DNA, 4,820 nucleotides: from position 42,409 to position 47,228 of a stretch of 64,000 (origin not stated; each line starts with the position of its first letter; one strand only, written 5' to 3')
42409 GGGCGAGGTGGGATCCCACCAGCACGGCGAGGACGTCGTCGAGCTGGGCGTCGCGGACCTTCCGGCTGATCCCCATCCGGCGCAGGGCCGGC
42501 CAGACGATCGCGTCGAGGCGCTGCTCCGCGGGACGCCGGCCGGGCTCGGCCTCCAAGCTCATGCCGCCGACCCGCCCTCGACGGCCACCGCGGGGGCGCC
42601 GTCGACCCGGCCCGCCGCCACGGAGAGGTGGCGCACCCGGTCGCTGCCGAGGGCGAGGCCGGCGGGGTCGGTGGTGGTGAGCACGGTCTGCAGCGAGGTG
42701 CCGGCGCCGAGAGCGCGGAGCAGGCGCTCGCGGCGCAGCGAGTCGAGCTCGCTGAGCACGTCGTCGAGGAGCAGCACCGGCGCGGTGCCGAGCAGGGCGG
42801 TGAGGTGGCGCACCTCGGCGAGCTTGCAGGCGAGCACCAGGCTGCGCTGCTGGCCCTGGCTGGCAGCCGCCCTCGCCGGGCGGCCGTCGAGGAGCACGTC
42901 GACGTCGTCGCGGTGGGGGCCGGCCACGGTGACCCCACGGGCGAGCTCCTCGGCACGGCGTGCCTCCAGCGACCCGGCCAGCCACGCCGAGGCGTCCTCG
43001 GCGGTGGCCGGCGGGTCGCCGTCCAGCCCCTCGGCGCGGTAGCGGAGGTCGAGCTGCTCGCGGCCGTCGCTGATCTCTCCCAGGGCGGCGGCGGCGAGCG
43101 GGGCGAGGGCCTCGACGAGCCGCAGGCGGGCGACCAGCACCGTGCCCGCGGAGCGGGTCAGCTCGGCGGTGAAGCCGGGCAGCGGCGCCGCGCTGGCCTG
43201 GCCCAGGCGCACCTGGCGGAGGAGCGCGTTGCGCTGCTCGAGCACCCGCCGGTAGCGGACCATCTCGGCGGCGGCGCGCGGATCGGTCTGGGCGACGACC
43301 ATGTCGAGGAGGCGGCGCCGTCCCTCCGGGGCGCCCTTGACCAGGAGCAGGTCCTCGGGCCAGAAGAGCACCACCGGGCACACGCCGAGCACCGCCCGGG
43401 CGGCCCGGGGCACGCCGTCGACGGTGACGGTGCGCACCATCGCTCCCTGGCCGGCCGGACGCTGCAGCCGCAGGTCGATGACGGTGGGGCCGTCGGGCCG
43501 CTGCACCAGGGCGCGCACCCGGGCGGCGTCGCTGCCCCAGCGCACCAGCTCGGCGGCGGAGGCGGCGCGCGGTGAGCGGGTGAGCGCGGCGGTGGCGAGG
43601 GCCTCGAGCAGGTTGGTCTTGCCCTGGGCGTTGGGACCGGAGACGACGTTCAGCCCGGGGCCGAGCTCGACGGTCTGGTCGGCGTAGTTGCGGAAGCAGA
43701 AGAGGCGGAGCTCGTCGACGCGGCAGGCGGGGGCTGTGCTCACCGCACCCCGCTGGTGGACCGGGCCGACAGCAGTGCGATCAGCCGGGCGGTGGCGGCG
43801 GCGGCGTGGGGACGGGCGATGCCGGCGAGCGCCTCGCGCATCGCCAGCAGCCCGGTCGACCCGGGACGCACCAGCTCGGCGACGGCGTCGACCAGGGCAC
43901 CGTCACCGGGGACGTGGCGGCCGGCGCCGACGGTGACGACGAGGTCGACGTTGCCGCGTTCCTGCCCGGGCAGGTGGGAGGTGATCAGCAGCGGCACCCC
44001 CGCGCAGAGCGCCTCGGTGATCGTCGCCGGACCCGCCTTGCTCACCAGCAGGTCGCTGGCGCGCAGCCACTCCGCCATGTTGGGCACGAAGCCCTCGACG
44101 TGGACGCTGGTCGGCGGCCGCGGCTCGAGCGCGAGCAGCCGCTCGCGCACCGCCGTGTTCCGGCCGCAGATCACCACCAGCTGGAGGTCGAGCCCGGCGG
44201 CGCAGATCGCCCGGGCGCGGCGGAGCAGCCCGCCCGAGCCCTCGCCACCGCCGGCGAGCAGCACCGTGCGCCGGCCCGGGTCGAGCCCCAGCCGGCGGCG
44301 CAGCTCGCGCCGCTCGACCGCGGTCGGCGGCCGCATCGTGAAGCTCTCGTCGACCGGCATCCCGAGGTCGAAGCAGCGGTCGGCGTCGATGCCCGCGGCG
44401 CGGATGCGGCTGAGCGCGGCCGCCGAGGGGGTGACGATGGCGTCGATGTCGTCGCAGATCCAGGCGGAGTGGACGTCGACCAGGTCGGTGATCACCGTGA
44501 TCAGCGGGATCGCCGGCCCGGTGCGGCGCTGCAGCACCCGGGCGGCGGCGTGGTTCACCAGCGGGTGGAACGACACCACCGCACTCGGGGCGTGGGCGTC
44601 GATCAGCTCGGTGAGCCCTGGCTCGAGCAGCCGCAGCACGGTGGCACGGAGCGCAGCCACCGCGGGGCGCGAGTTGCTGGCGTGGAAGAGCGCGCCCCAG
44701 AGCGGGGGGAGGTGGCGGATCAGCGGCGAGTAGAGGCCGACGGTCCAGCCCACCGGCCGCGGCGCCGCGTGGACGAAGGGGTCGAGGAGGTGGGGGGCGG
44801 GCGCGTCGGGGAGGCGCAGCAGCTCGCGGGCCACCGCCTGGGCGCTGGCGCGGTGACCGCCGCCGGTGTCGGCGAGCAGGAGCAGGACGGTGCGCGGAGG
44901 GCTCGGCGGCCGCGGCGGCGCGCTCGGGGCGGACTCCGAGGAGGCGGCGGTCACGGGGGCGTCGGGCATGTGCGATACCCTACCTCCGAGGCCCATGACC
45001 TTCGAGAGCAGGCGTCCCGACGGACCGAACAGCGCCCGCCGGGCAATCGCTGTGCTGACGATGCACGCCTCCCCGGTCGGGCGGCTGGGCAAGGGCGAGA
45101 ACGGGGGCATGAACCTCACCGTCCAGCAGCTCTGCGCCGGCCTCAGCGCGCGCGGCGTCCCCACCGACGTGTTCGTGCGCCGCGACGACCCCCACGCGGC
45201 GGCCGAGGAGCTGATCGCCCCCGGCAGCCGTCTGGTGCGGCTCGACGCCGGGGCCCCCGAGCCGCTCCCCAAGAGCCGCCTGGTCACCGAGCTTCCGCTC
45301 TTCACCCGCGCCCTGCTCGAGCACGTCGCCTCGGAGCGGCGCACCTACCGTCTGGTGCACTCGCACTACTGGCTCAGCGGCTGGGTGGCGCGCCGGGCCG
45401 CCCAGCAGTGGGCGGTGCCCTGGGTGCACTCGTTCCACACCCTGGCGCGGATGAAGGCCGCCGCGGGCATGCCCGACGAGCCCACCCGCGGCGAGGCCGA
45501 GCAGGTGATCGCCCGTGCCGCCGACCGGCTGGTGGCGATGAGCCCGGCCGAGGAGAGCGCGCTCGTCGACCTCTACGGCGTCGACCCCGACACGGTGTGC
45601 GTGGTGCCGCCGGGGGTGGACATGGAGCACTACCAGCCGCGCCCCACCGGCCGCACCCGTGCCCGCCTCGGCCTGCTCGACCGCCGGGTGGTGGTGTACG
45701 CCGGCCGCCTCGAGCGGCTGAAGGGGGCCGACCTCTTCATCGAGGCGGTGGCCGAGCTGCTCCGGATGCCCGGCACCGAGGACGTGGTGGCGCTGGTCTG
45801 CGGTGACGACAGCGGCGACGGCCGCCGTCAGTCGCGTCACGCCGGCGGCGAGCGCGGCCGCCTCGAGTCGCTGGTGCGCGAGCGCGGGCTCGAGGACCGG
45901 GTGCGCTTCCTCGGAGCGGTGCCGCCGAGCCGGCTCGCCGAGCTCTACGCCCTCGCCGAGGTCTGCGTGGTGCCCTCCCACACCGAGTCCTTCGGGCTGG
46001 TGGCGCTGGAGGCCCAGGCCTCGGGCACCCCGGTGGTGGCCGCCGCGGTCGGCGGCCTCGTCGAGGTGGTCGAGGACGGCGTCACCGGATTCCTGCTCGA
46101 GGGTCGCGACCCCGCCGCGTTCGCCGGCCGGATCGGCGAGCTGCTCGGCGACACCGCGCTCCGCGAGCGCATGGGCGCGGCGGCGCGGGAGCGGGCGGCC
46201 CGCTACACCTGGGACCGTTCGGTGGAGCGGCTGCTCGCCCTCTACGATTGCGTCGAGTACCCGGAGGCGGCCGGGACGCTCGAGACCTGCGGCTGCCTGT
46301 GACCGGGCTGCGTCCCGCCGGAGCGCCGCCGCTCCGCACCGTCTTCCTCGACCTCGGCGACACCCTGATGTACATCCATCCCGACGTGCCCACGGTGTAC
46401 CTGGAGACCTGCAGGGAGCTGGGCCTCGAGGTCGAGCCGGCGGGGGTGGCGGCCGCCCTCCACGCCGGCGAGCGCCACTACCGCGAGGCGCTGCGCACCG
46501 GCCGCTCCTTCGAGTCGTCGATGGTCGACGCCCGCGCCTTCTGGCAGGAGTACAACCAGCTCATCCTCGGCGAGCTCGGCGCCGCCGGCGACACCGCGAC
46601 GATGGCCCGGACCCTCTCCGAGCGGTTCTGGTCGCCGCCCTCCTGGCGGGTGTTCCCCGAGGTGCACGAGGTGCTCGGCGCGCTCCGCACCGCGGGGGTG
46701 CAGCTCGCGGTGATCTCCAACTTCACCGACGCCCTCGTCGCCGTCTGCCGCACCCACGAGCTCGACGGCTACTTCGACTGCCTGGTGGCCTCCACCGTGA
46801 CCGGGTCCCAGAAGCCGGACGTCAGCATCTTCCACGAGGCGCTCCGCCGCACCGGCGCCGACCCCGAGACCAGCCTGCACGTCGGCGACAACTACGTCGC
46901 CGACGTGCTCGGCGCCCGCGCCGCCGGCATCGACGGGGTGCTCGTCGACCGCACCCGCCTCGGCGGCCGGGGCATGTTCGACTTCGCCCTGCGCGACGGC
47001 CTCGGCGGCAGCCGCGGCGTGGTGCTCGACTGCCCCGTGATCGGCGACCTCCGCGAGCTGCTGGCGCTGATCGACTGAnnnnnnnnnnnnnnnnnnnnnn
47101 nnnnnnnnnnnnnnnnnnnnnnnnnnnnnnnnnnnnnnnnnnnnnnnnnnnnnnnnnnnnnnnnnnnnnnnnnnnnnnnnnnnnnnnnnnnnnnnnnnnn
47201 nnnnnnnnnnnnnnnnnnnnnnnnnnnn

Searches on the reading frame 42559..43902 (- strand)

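Call 9: search_protein_families(library=pfam, proteins=[window:42559-43902:-], max_evalue=0.01)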
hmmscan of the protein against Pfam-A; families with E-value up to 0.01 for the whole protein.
window:42559-43902:- (447 aa): 5 families
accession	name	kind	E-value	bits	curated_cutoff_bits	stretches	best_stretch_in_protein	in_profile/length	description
PF02463.25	SMC_N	-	1.5e-10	41.4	40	1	62-412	2-198/220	RecF/RecN/SMC N terminal domain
PF13476.12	AAA_23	-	2.7e-09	38.4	27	1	65-117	2-54/201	AAA domain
PF13304.12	AAA_21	-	7.2e-08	33.3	27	1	84-106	1-23/304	AAA domain, putative AbiEii toxin, Type IV TA system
PF13514.12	AAA_27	-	0.00023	21.3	22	1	61-139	2-80/206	AAA domain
PF13175.12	AAA_15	-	0.00025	21.2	32.1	1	69-102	10-43/374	AAA ATPase domain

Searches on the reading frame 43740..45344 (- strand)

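Call 9: search_protein_families(library=pfam, proteins=[window:43740-45344:-], max_evalue=0.01)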
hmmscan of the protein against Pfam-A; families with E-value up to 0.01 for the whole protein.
window:43740-45344:- (534 aa): 5 families
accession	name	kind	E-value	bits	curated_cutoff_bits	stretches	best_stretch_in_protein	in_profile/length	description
PF06925.17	MGDG_synth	-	3.3e-17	63.5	25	1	164-331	1-169/169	Monogalactosyldiacylglycerol (MGDG) synthase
PF04101.22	Glyco_tran_28_C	-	4.9e-09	36.9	22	1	379-492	24-141/166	Glycosyltransferase family 28 C-terminal domain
PF13692.12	Glyco_trans_1_4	-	3.1e-06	27.9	27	1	373-491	20-139/142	Glycosyl transferases group 1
PF00534.26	Glycos_transf_1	-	8.9e-06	25.8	26.4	1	388-469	48-135/172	Glycosyl transferases group 1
PF06722.18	EryCIII-like_C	-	0.0041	17.5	31.7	1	411-491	30-108/145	Erythromycin biosynthesis protein CIII-like, C-terminal domain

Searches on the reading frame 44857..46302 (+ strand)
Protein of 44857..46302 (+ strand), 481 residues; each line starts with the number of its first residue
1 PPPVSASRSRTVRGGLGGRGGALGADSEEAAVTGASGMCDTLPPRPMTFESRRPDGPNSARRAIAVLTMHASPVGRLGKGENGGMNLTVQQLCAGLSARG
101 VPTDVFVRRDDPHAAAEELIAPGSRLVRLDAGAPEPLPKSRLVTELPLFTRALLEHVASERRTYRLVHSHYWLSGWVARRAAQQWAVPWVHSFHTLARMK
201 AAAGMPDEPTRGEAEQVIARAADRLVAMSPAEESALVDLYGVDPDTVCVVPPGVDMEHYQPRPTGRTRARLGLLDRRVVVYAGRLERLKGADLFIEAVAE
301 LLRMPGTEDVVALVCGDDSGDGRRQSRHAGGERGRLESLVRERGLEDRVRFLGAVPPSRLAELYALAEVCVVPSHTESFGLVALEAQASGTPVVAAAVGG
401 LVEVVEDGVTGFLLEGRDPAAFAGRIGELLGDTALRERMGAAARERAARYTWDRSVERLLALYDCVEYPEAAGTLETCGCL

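Call 9: search_protein_families(library=pfam, proteins=[window:44857-46302:+], max_evalue=0.01)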
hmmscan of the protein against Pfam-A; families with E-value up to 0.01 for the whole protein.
window:44857-46302:+ (481 aa): 6 families
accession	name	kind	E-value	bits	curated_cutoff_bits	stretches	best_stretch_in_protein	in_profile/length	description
PF00534.26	Glycos_transf_1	-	1.4e-41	142.3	26.4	1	274-446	13-172/172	Glycosyl transferases group 1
PF13692.12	Glyco_trans_1_4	-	2.7e-35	122.1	27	1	277-432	2-142/142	Glycosyl transferases group 1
PF13439.12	Glyco_transf_4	-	3.6e-29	102.4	28.5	1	83-257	2-169/170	Glycosyltransferase Family 4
PF13579.12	Glyco_trans_4_4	-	4.9e-29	102.1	29.7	1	83-253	1-158/158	Glycosyl transferase 4-like domain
PF20706.3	GT4-conflict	-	3.7e-23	82.6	26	1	81-459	10-385/385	Family 4 Glycosyltransferase in conflict systems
PF13524.12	Glyco_trans_1_2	-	3e-09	37.4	25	1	347-461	27-144/144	Glycosyl transferase-like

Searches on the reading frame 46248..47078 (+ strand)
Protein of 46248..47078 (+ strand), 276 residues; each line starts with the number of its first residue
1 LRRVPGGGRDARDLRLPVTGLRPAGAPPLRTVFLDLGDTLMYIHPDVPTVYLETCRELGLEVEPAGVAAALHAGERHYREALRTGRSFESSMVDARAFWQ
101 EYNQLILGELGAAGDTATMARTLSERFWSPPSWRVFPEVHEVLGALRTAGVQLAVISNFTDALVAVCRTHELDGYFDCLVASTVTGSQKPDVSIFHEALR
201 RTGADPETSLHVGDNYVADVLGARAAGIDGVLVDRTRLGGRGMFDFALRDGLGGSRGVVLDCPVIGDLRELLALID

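Call 9: search_protein_families(library=pfam, proteins=[window:46248-47078:+], max_evalue=0.01)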
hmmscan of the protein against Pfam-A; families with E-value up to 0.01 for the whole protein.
window:46248-47078:+ (276 aa): 3 families
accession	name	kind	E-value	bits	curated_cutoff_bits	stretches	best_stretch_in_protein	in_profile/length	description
PF00702.32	Hydrolase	-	5.1e-24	86.2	26.4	1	30-227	2-191/191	haloacid dehalogenase-like hydrolase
PF13419.12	HAD_2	-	2.3e-16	60.9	23.8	1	115-232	61-177/178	Haloacid dehalogenase-like hydrolase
PF13242.12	Hydrolase_like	-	1.3e-10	41.5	22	1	189-234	4-49/75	HAD-hyrolase-like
